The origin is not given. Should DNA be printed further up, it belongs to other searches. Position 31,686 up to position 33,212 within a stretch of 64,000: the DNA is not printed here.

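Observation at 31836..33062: Foreign-looking HA-repeat basic protein inserted between the alpha and beta genes of the 2-oxoacid:ferredoxin oxidoreductase operon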

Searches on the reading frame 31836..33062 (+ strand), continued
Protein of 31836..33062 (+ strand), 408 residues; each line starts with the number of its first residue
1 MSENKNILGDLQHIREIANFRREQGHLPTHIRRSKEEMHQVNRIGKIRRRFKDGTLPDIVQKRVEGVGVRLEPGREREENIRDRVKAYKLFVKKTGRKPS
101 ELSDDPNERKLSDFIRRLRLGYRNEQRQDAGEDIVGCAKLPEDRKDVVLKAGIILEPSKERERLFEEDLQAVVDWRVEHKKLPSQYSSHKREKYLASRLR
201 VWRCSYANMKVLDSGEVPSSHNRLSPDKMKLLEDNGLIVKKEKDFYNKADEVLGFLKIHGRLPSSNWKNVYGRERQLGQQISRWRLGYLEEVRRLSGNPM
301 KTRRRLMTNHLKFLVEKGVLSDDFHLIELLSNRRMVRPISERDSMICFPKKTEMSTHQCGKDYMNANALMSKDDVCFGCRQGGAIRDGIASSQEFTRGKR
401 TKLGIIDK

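Call 50: predict_structure(alignment_id=A4)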
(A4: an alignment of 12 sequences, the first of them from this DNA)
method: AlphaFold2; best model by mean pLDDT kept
length: 408 residues; sequences in the alignment: 12
mean_pLDDT: 72.3   pTM: 0.47
mean pLDDT of the five models: 72.3, 72.0, 71.6, 71.0, 70.1
residues with pLDDT >= 90: 74; 70-90: 181; 50-70: 87; < 50: 66
segments of 3 or more residues with pLDDT < 50: 1-4, 25-33, 73-76, 332-354, 367-380, 402-408
pLDDT, mean of each block of 10 residues (from residue 1): 50 58 45 57 70 74 68 54 87 87 87 88 83 79 82 78 89 95 93 92 88 80 87 86 83 94 81 88 88 81 83 88 55 38 33 50 49 44 56 51 43
secondary structure, 60 per line:
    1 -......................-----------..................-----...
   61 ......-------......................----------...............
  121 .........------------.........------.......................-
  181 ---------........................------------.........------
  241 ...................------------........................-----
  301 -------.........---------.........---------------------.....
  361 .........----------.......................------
elements in order: H2-23 H35-52 H58-66 H74-95 H106-129 H142-150 H157-179 H190-213 H226-234 H241-259 H272-295 H308-316 H326-334 H356-369 H380-402

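Call 53: fold_search(model_id=the predicted structure, library=pdb)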
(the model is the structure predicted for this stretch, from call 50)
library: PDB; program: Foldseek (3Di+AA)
matches with E <= 10: 158; with E <= 0.001: 0
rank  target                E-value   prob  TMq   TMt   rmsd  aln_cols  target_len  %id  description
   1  8q91_A                2.5e-01  0.23  0.16  0.06  19.6       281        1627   11  Structure of the human 20S U5 snRNP core (released 2024-03-27)
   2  8qpe_A                2.5e-01  0.21  0.16  0.05  19.1       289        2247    9  Cryo-EM Structure of Pre-B-like Complex (core part) (released 2024-05-22)
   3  8y6o_C                2.8e-01  0.23  0.16  0.05  18.7       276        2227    9  Cryo-EM Structure of the human minor pre-B complex (pre-precatalytic spliceosome) U11 and tri-snRNP part (released 2024-03-20)
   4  8qp9_A                5.7e-01  0.16  0.17  0.05  18.8       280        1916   10  Cryo-EM Structure of Pre-B+AMPPNP Complex (core part) (released 2024-05-22)
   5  8r08_A                5.7e-01  0.16  0.17  0.05  18.8       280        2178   10  Cryo-EM structure of the cross-exon pre-B+AMPPNP complex (released 2024-05-22)
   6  6t5h_B                6.6e-01  0.12  0.14  0.19  18.1       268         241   14  Human 14-3-3 sigma fused to the StARD1 peptide including phosphoserine-57 (released 2020-11-18)
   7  7qtt_a                8.1e-01  0.14  0.16  0.05  19.6       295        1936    9  Structural organization of a late activated human spliceosome (Baqr, core region) (released 2023-05-10)
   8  8h6e_5B               8.1e-01  0.13  0.16  0.05  18.9       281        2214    9  Cryo-EM structure of human exon-defined spliceosome in the late pre-B state. (released 2024-05-01)
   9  8h6k_5B               8.9e-01  0.13  0.16  0.05  19.0       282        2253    8  Cryo-EM structure of human exon-defined spliceosome in the mature B state. (released 2024-05-01)
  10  9exz_A                8.9e-01  0.06  0.10  0.08  27.5       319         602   15  Efficient and scalable protein design using a relaxed sequence space (released 2024-10-16)
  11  5ctq_A                8.9e-01  0.04  0.10  0.09  29.2       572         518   12  Crystal structure of human SART3/TIP110 half-a TPR (HAT) domain (released 2016-04-27)
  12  8h6j_5B               1.2e+00  0.11  0.16  0.05  19.0       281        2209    9  Cryo-EM structure of human exon-defined spliceosome in the mature pre-B state. (released 2024-05-01)
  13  5nrl_A                1.3e+00  0.10  0.15  0.05  20.4       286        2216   12  Structure of a pre-catalytic spliceosome (released 2017-05-31)
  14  9esh_A                1.3e+00  0.08  0.15  0.05  19.4       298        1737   10  Structure of a B-state intermediate committed to discard (Bd-I state) (released 2024-12-25)
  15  7ajl_AAA              1.3e+00  0.04  0.09  0.11  20.9       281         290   11  Cyrstal structure of CYRI-B/Fam49B (released 2020-11-18)
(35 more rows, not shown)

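Call 69: search_protein_families(library=pfam, proteins=[P0028, P0035, L072:2104-3030:+, L072:780-1223:+, L074:1286-1690:+, L074:3-332:+], max_evalue=0.01)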
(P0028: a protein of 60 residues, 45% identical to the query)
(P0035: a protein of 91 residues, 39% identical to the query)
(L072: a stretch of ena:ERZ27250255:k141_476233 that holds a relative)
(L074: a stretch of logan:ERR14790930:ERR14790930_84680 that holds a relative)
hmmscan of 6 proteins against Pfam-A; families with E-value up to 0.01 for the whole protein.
P0028 (60 aa): 0 families

P0035 (91 aa): 0 families

L072:2104-3030:+ (309 aa): 24 families
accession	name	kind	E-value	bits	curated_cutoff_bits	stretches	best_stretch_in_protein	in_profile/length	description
PF16193.11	AAA_assoc_2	-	3.9e-27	94.7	34.3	1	219-292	2-81/81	AAA C-terminal domain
PF00004.35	AAA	-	1.1e-20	74.8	21.2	1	85-194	1-128/131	ATPase family associated with various cellular activities (AAA)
PF05496.18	RuvB_N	-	1.2e-17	64.6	27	1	52-170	1-116/159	Holliday junction DNA helicase RuvB P-loop domain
PF07728.20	AAA_5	-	1.7e-07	31.7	22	1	85-175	2-103/139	AAA domain (dynein-related subfamily)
PF00158.32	Sigma54_activat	-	2.6e-06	27.7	20.2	1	137-176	92-131/168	Sigma-54 interaction domain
PF13173.12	AAA_14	-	3.5e-06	27.5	27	1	85-198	5-124/129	AAA domain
PF07724.20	AAA_2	-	4.9e-06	27.1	27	1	82-168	3-105/166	AAA domain (Cdc48 subfamily)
PF20720.3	nSTAND3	-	1.6e-05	25.1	27.2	1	85-147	20-74/155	Novel STAND NTPase 3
PF14532.12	Sigma54_activ_2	-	2.1e-05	25.2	25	1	86-165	25-96/138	Sigma-54 interaction domain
PF13191.12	AAA_16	-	2.5e-05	25.3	32.6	1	60-109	2-51/167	AAA ATPase domain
PF21960.2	RCF1-5-like_lid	-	5.8e-05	23.4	27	1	220-248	10-39/43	RCF1/5-like, AAA+ ATPase lid domain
PF13401.12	AAA_22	-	7.4e-05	23.5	27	1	84-133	7-61/130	AAA domain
PF22703.2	Cdc6_lid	-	0.00012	22.4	27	1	227-257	20-53/68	Cdc6 AAA+ ATPase-type lid domain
PF01078.27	Mg_chelatase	-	0.00014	21.8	20.3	0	84-105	24-49/207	Magnesium chelatase, subunit ChlI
PF05673.19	DUF815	-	0.0002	21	23.8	1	74-147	45-116/249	Protein of unknown function (DUF815)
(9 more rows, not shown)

L072:780-1223:+ (147 aa): 0 families

L074:1286-1690:+ (134 aa): 0 families

L074:3-332:+ (109 aa): 3 families
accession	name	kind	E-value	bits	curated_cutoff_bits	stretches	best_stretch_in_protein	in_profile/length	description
PF01555.25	N6_N4_Mtase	-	2.9e-28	99.8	26.7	1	29-100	148-220/221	DNA methylase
PF13847.12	Methyltransf_31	-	0.00027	21.1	27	1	61-105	3-50/145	Methyltransferase domain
PF13649.12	Methyltransf_25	-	0.0054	17.8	27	1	65-105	1-43/97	Methyltransferase domain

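Call 76: fold_search(model_id=the predicted structure, library=viral)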
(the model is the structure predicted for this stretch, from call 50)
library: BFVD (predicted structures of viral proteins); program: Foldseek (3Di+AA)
matches with E <= 10: 203; with E <= 0.001: 7
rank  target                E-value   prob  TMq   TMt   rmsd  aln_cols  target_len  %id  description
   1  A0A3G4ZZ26            1.1e-07  1.00  0.34  0.28  23.5       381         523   16  Superfamily II helicase (Fragment) [Faunusvirus sp.]
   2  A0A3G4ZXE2            1.9e-07  1.00  0.28  0.41  11.3       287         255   20  Superfamily II helicase [Faunusvirus sp.]
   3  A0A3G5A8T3            1.8e-06  1.00  0.31  0.17   8.2       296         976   16  Superfamily II helicase [Hyperionvirus sp.]
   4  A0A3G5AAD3            2.2e-06  1.00  0.24  0.26  19.7       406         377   14  Helicase-associated domain-containing protein [Hyperionvirus sp.]
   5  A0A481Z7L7            8.3e-06  1.00  0.28  0.13  18.7       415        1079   14  Helicase [Pithovirus LCPAC304]
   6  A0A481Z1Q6            2.6e-05  1.00  0.32  0.17  11.3       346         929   15  Helicase [Pithovirus LCPAC001]
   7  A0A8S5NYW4            4.0e-04  1.00  0.30  0.29  18.1       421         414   13  Helicase associated domain [Siphoviridae sp. ctNU74]
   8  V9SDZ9                1.1e-03  1.00  0.36  0.25  21.8       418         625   16  Bacteriophage T5 Orf172 DNA-binding domain-containing protein [Tunisvirus fontaine2]
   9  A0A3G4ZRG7            1.8e-03  1.00  0.33  0.15  14.9       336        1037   14  DEAD/SNF2-like helicase [Terrestrivirus sp.]
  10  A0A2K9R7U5            1.9e-03  1.00  0.32  0.38   7.5       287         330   16  (no name in the UniProt tables at hand)
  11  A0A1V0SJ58            1.1e-02  0.51  0.13  0.07  30.5       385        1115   12  Superfamily II helicase [Klosneuvirus KNV1]
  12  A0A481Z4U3            1.3e-02  0.87  0.18  0.08  15.0       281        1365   17  Type III restriction enzyme, res subunit [Pithovirus LCPAC001]
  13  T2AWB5                1.7e-01  0.77  0.19  0.33  13.6       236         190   14  (no name in the UniProt tables at hand)
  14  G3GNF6                1.9e-01  0.38  0.20  0.11  14.8       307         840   16  (no name in the UniProt tables at hand)
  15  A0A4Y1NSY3            2.0e-01  0.15  0.14  0.09  22.2       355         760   12  (no name in the UniProt tables at hand)
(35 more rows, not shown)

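Call 79: search_protein_families(library=padloc, proteins=[window:31836-33062:+, P0002, P0008, P0028, P0035], max_evalue=0.1)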
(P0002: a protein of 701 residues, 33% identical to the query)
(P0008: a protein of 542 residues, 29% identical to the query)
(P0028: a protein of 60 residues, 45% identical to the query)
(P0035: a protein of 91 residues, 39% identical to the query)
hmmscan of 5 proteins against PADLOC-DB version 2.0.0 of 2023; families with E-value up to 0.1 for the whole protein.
window:31836-33062:+ (408 aa): 0 families

P0002 (701 aa): 1 family
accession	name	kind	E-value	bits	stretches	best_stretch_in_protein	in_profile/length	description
PDLC04624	PDC-M38B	-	0.0037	15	0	602-631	64-93/220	-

P0008 (542 aa): 0 families

P0028 (60 aa): 0 families

P0035 (91 aa): 0 families

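Call 86: find_related_loci(query=window:31836-33062:+, collection=viral_contigs, flank=6000)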
Query window:31836-33062:+ (408 aa) in viral_contigs; peptide patterns used: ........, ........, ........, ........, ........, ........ (x = any residue, [..] = any of these).
4 stretches matched a pattern, but none encodes a relative of the query by tblastn (E <= 1e-3).

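Call 88: search_dna_similar(query=window:31836-33062:+, collection=phages, mode=protein, max_evalue=0.001, max_rows=10)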
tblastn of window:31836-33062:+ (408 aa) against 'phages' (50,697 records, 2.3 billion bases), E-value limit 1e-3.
No match.

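Call 89: search_dna_similar(query=window:31836-33062:+, collection=plasmids, mode=protein, max_evalue=0.001, max_rows=10)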
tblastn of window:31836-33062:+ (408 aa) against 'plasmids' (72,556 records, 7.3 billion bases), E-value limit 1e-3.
No match.
